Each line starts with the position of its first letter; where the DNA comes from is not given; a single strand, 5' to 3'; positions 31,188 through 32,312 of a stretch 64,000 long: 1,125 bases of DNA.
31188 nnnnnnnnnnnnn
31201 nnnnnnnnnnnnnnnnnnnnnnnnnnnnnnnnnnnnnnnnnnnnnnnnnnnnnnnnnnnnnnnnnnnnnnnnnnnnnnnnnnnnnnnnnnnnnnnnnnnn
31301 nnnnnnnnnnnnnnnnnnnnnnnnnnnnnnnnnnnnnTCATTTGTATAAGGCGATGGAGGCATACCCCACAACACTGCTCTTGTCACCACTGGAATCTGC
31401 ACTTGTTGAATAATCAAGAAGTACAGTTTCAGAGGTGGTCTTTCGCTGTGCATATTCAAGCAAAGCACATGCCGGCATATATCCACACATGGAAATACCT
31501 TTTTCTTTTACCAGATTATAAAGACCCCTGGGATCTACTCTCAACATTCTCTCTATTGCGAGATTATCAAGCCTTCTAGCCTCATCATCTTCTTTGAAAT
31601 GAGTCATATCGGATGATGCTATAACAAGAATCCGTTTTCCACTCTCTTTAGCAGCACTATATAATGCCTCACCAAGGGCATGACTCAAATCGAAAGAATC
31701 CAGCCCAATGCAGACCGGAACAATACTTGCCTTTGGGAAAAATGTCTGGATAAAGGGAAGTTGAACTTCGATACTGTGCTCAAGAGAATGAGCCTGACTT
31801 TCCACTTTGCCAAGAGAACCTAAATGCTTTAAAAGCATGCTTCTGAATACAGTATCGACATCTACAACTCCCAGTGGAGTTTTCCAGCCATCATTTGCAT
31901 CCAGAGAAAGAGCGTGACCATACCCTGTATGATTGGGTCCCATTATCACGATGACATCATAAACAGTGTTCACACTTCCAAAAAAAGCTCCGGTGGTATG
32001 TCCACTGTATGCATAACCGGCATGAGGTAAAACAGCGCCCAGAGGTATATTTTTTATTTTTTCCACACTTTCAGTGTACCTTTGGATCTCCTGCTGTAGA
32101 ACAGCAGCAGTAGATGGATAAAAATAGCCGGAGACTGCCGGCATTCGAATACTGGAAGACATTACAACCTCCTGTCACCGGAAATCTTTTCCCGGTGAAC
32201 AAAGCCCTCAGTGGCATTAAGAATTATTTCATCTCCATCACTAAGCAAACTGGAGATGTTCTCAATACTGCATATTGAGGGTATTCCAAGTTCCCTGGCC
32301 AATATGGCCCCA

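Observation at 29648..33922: Dikinase / MEMO1 / CDP-alcohol phosphatidyltransferase / metallophosphoesterase module looks like an uncharacterised head-group biosynthesis pathway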

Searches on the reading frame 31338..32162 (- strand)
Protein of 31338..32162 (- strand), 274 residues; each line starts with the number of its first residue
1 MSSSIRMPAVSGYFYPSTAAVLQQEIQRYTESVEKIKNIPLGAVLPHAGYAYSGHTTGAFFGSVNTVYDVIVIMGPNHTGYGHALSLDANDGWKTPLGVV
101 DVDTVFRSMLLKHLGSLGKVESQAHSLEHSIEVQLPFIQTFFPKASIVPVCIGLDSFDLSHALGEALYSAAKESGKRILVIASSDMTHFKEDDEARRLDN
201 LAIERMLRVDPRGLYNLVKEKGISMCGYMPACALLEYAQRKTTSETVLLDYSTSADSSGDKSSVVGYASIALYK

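Call 4: search_protein_families(library=pfam, proteins=[window:31338-32162:-], max_evalue=0.01)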
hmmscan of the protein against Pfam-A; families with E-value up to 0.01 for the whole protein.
window:31338-32162:- (274 aa): 2 families
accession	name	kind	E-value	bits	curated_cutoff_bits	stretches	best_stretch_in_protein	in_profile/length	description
PF01875.22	Memo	-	6.6e-65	219.4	27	1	8-270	2-268/269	Memo-like protein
PF02900.23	LigB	-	0.00033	20.3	26.3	1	121-196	111-189/269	Catalytic LigB subunit of aromatic ring-opening dioxygenase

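Call 5: search_protein_families(library=ncbifam, proteins=[window:31338-32162:-], max_evalue=0.01)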
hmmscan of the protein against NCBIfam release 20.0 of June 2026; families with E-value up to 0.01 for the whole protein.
window:31338-32162:- (274 aa): 3 families
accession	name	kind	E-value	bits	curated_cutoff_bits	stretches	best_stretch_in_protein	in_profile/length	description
TIGR04336.1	AmmeMemoSam_B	hypoth_equivalog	1.4e-87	293.4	26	1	6-271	1-269/270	AmmeMemoRadiSam system protein B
NF001987.0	PRK00782.1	equivalog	7.9e-80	267.9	295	1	5-272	2-265/267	MEMO1 family protein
TIGR02298.1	HpaD_Fe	equivalog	0.0026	17.2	315.95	1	141-197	141-198/284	3,4-dihydroxyphenylacetate 2,3-dioxygenase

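Call 69: find_homologous_proteins(query=window:31338-32162:-, max_evalue=1e-20)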
Query window:31338-32162:- (274 aa): 7979 proteins with E <= 1e-20 among 8000 candidates; the best 120 are listed.
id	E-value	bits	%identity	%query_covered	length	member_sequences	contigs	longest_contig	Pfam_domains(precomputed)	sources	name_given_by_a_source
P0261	2.8e-177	605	100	100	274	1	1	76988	PF01875.23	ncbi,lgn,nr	ncbi:MAG: AmmeMemoRadiSam system protein B [Deltaproteobacteria bacterium]|nr:AmmeMemoRadiSam system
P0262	4.1e-132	457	74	100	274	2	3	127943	PF01875.23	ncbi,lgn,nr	ncbi:AmmeMemoRadiSam system protein B [Myxococcota bacterium]|nr:AmmeMemoRadiSam system protein B [M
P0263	4.0e-70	254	47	99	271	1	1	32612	PF01875.23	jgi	jgi:AmmeMemoRadiSam system protein B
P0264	2.0e-68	249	46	99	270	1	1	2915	PF01875.23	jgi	jgi:MEMO1 family protein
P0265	1.6e-67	246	46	98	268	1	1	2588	PF01875.23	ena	-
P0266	1.6e-67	246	44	99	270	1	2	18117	PF01875.23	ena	-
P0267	4.8e-67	244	46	99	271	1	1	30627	PF01875.23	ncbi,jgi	ncbi:MAG TPA: AmmeMemoRadiSam system protein B [Candidatus Koribacter sp.]|jgi:hypothetical protein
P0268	5.0e-67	244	46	99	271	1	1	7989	PF01875.23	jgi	jgi:MEMO1 family protein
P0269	5.4e-67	244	46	99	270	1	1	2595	PF01875.23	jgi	jgi:hypothetical protein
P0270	6.0e-67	244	46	99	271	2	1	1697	PF01875.23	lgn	-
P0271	1.2e-66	243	44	99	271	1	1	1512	PF02900.24,PF01875.23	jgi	jgi:AmmeMemoRadiSam system protein B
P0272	1.5e-66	243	45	100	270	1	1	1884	PF02900.24,PF01875.23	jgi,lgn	jgi:AmmeMemoRadiSam system protein B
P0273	1.6e-66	243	44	99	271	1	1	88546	PF01875.23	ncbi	ncbi:MAG: AmmeMemoRadiSam system protein B [Terriglobales bacterium]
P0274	2.2e-66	242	44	98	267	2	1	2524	PF01875.23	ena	-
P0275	2.7e-66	242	43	100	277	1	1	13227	PF01875.23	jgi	jgi:AmmeMemoRadiSam system protein B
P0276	2.9e-66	242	46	99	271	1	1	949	PF02900.24,PF01875.23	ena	-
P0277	3.0e-66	242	44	100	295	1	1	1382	PF01875.23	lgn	-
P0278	3.7e-66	241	45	99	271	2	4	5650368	PF01875.23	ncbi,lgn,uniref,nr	ncbi:protein of unknown function DUF52 [Candidatus Koribacter versatilis Ellin345]|uniref:MEMO1 fami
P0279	3.9e-66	241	44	99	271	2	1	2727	PF01875.23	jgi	jgi:MEMO1 family protein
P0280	7.3e-66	240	44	100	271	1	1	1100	PF01875.23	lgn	-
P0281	9.8e-66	240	45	99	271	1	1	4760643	PF01875.23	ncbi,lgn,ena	-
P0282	1.0e-65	240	44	99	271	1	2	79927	PF01875.23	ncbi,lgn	-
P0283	1.0e-65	240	45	99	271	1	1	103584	PF01875.23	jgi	jgi:hypothetical protein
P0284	1.1e-65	240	43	99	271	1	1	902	PF01875.23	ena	-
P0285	1.3e-65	240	44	99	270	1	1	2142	PF01875.23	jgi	jgi:hypothetical protein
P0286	1.3e-65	239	45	99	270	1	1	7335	PF01875.23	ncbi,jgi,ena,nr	ncbi:MAG TPA: AmmeMemoRadiSam system protein B [Terriglobales bacterium]|nr:AmmeMemoRadiSam system p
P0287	2.1e-65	239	43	99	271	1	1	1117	PF01875.23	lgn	-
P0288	2.4e-65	239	45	99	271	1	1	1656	PF01875.23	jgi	jgi:MEMO1 family protein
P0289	2.8e-65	238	45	100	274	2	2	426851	PF01875.23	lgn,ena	-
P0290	3.1e-65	238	42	99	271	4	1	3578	PF01875.23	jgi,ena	-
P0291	4.0e-65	238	46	100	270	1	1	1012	PF01875.23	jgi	jgi:AmmeMemoRadiSam system protein B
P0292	4.3e-65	238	43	99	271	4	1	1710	PF01875.23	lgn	-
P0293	5.9e-65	237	44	99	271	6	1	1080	PF01875.23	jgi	jgi:hypothetical protein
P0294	6.0e-65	237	45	99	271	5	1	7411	PF01875.23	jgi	jgi:MEMO1 family protein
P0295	6.4e-65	237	44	100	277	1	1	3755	PF01875.23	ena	-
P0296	7.9e-65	237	46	99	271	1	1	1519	PF01875.23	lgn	-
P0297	8.3e-65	237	44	99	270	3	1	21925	PF01875.23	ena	-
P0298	9.1e-65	237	44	99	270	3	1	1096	PF01875.23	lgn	-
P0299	9.6e-65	237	45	99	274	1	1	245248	PF01875.23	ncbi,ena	-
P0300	9.7e-65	237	43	99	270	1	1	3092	PF01875.23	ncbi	-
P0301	1.0e-64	237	44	98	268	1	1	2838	PF01875.23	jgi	jgi:MEMO1 family protein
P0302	1.2e-64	236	43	99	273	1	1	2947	PF01875.23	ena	-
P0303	1.2e-64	236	44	98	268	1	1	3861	PF01875.23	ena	-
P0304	1.3e-64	236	43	99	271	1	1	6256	PF01875.23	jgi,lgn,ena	-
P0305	1.3e-64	236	43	99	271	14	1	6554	PF01875.23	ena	-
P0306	1.3e-64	236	43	100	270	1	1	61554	PF01875.23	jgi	jgi:AmmeMemoRadiSam system protein B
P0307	1.4e-64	236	43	100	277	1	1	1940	PF01875.23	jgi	jgi:AmmeMemoRadiSam system protein B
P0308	1.5e-64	236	45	99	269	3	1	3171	PF01875.23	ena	-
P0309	1.5e-64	236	44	99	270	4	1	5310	PF01875.23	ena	-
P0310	1.5e-64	236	43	100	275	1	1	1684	PF01875.23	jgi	-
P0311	1.6e-64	236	44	100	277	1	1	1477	PF01875.23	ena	-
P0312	1.7e-64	236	44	99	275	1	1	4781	PF01875.23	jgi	jgi:hypothetical protein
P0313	1.8e-64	236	43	99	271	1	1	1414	PF01875.23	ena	-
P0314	1.8e-64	236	43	100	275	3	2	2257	PF01875.23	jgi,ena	-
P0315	1.9e-64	236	43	99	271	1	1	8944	PF01875.23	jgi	jgi:hypothetical protein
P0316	2.2e-64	235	46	99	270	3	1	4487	PF01875.23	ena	-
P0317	2.3e-64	235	44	100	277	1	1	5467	PF01875.23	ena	-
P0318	2.4e-64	235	45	99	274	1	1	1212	PF01875.23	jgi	jgi:MEMO1 family protein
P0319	2.4e-64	235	43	99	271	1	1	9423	PF01875.23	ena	-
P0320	2.5e-64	235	44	100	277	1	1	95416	PF01875.23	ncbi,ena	-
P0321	2.5e-64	235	43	99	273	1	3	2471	PF01875.23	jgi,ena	-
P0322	2.6e-64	235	44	98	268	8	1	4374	PF01875.23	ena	-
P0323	2.8e-64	235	45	98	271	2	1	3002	PF01875.23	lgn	-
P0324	3.0e-64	235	43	99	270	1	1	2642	PF01875.23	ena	-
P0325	3.2e-64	235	45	99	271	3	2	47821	PF01875.23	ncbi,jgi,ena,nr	ncbi:MAG TPA: AmmeMemoRadiSam system protein B [Terriglobales bacterium]|jgi:AmmeMemoRadiSam system 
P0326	3.6e-64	235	43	99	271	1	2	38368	PF01875.23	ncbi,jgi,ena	-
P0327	3.9e-64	235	44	99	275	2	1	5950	PF01875.23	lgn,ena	-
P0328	4.0e-64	235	44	98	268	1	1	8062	PF01875.23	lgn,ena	-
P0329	4.3e-64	235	43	100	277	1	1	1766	PF01875.23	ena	-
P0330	4.3e-64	235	44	100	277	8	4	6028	PF01875.23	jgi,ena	-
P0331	4.6e-64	234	43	99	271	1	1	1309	PF01875.23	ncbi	-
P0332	4.8e-64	234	43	100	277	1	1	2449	PF01875.23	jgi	jgi:AmmeMemoRadiSam system protein B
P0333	5.1e-64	234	43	99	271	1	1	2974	PF01875.23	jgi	jgi:MEMO1 family protein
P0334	5.4e-64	234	44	99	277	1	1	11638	PF01875.23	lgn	-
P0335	5.9e-64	234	43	100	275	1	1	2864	PF01875.23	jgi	jgi:AmmeMemoRadiSam system protein B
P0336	6.2e-64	234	43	100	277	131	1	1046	PF01875.23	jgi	jgi:AmmeMemoRadiSam system protein B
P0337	6.3e-64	234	43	99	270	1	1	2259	PF01875.23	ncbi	-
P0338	6.8e-64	234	44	99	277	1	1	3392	PF01875.23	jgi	jgi:MEMO1 family protein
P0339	6.8e-64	234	44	100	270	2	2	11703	PF01875.23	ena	-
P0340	7.4e-64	234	43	100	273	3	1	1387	PF01875.23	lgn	-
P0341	7.5e-64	234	42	99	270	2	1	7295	PF01875.23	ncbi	-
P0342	7.5e-64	234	42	99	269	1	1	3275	PF01875.23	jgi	jgi:AmmeMemoRadiSam system protein B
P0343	7.7e-64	234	44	100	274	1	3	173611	PF01875.23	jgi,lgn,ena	-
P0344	8.0e-64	234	43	99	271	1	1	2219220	PF01875.23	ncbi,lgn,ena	-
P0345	8.6e-64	234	44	99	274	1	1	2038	PF01875.23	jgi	-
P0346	9.0e-64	233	44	99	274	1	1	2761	PF01875.23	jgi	jgi:hypothetical protein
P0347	1.0e-63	233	43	100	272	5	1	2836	PF01875.23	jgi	-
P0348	1.0e-63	233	44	99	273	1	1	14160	PF01875.23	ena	-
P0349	1.0e-63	233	43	99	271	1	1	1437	PF01875.23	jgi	-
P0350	1.1e-63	233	44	100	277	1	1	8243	PF01875.23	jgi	jgi:AmmeMemoRadiSam system protein B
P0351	1.1e-63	233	43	100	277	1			PF01875.23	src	-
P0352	1.2e-63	233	42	100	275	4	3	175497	PF01875.23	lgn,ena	-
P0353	1.2e-63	233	42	99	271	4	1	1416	PF02900.24,PF01875.23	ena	-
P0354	1.3e-63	233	43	99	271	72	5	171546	PF01875.23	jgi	jgi:AmmeMemoRadiSam system protein B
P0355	1.6e-63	233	42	100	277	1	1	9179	PF01875.23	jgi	-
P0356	1.8e-63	233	44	99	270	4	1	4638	PF01875.23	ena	-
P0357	1.8e-63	232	43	99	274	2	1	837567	PF01875.23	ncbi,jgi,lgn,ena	jgi:hypothetical protein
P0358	1.8e-63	232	44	99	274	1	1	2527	PF01875.23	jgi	jgi:AmmeMemoRadiSam system protein B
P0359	1.8e-63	232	43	98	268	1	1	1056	PF01875.23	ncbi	-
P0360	2.0e-63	232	43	98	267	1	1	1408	PF01875.23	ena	-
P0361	2.1e-63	232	45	100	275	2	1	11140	PF01875.23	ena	-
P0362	2.4e-63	232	43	100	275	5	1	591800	PF01875.23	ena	-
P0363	2.4e-63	232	45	97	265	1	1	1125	PF02900.24,PF01875.23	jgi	-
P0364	2.4e-63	232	44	99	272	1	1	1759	PF01875.23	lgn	-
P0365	2.5e-63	232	43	100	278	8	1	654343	PF01875.23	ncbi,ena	-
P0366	2.6e-63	232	44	98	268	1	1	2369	PF01875.23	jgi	jgi:AmmeMemoRadiSam system protein B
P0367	2.7e-63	232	44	100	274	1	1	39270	PF01875.23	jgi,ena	-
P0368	2.8e-63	232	45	99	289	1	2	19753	PF01875.23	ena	-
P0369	3.0e-63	232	43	100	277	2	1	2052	PF01875.23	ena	-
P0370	3.0e-63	232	42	100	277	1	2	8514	PF01875.23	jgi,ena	-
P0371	3.1e-63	232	43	100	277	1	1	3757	PF01875.23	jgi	jgi:MEMO1 family protein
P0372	3.3e-63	232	44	99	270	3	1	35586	PF01875.23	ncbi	-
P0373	3.4e-63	232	43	100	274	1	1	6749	PF01875.23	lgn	-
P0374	3.5e-63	232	45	98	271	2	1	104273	PF01875.23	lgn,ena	-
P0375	3.5e-63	232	42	97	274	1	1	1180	PF02900.24,PF01875.23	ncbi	-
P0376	3.5e-63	232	43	96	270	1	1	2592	PF01875.23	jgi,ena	-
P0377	3.6e-63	231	44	98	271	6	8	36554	PF01875.23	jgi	-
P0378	3.6e-63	231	43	99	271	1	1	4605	PF01875.23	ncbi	-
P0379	3.6e-63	231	44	99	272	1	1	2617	PF01875.23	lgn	-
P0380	3.6e-63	231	43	100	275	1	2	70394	PF01875.23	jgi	-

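Call 70: find_encoding_contigs(protein=P0263, flank=8000, max_places=1)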
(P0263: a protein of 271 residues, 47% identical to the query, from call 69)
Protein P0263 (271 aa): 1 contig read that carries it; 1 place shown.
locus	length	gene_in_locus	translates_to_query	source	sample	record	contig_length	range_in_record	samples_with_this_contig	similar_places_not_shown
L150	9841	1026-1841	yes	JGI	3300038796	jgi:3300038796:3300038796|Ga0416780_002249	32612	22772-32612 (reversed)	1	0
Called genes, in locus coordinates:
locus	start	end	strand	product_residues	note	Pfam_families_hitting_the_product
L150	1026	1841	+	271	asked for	PF01875:Memo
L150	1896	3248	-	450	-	PF04773:FecR, PF20245:DUF6600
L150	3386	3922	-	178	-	PF14602:Hexapep_2 (faint), PF00132:Hexapep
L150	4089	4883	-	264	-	PF00561:Abhydrolase_1, PF12146:Hydrolase_4, PF12697:Abhydrolase_6, PF03096:Ndr (weak)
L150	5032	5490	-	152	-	-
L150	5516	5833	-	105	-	PF01575:MaoC_dehydratas (weak), PF03061:4HBT (weak)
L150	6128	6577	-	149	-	PF01475:FUR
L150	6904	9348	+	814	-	PF01804:Penicil_amidase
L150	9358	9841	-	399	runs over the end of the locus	-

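Call 77: search_protein_families(library=padloc, proteins=[window:31338-32162:-], max_evalue=0.001)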
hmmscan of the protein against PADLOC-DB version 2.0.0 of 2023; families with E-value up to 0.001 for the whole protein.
window:31338-32162:- (274 aa): 0 families

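Call 79: search_solved_structures(query=window:31338-32162:-, max_evalue=0.00001, show_alignments=2)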
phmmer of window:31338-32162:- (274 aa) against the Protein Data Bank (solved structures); distinct sequences matched with E-value up to 0.00001: 3.
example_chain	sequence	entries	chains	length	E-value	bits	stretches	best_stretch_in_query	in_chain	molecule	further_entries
7kq8_A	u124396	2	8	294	3e-13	53.1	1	10-272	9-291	Protein MEMO1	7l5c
3bcz_A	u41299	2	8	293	3e-13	53.1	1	10-272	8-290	Protein MEMO1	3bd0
7m8h_A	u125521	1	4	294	6.5e-12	48.7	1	10-269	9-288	Protein MEMO1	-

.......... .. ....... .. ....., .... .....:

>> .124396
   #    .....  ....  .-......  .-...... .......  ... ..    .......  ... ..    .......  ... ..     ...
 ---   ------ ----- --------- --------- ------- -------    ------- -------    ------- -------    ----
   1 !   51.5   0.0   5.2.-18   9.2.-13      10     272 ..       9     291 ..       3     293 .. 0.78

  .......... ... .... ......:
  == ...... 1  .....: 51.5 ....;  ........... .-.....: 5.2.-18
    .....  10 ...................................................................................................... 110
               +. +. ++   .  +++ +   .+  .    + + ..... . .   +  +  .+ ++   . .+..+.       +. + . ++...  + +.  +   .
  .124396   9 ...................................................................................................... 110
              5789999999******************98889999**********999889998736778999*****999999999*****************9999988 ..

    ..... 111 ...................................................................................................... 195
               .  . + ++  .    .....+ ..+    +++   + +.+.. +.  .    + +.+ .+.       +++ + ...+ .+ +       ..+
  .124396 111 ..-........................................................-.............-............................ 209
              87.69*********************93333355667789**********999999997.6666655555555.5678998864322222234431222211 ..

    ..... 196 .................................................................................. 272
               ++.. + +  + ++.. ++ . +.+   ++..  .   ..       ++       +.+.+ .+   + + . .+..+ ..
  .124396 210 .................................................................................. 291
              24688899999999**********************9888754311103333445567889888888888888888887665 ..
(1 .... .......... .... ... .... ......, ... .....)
